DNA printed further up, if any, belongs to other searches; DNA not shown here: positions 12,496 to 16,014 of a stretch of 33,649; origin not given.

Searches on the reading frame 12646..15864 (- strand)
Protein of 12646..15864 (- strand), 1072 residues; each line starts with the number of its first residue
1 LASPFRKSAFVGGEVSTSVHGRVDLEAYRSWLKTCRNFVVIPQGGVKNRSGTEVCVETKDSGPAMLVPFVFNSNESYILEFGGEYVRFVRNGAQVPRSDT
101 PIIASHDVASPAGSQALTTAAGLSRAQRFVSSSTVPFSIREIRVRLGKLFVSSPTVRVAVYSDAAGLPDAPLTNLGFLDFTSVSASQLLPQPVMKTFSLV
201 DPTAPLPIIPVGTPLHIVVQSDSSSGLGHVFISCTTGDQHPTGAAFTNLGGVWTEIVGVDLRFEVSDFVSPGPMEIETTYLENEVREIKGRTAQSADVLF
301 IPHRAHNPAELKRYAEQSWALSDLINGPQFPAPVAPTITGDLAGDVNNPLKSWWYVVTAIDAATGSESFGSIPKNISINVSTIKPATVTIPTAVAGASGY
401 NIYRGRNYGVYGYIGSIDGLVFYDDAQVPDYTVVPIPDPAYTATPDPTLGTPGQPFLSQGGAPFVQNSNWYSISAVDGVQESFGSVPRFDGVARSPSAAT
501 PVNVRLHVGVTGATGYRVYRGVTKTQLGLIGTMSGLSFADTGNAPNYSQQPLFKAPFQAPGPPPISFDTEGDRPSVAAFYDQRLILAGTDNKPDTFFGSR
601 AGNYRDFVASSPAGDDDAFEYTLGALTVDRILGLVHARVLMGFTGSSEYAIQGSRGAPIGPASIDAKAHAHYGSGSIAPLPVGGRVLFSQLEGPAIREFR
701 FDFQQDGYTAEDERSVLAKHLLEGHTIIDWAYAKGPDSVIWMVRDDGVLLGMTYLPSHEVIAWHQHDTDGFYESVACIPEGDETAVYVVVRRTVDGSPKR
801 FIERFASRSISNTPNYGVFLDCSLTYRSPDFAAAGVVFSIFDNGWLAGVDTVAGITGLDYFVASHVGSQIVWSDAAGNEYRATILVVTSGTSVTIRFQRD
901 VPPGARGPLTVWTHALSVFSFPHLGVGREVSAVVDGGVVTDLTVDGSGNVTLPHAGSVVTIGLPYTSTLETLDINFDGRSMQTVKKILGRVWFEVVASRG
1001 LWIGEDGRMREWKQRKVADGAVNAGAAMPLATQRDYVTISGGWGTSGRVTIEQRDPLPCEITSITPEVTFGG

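Call 32: search_protein_families(library=phrogs, proteins=[window:12646-15864:-], max_evalue=0.001)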
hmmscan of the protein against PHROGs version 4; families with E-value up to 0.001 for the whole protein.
window:12646-15864:- (1072 aa): 4 families
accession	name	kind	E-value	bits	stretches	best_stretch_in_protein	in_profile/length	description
phrog_376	-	tail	5.9e-159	531.7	2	572-1072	295-711/712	tail protein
phrog_15566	-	tail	2.5e-107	360.7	1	569-1072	43-551/552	tail protein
phrog_30010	-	unknown function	1.1e-36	127.7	1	692-954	187-455/517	-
phrog_20269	-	unknown function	3.7e-32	112.7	1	3-325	3-154/374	-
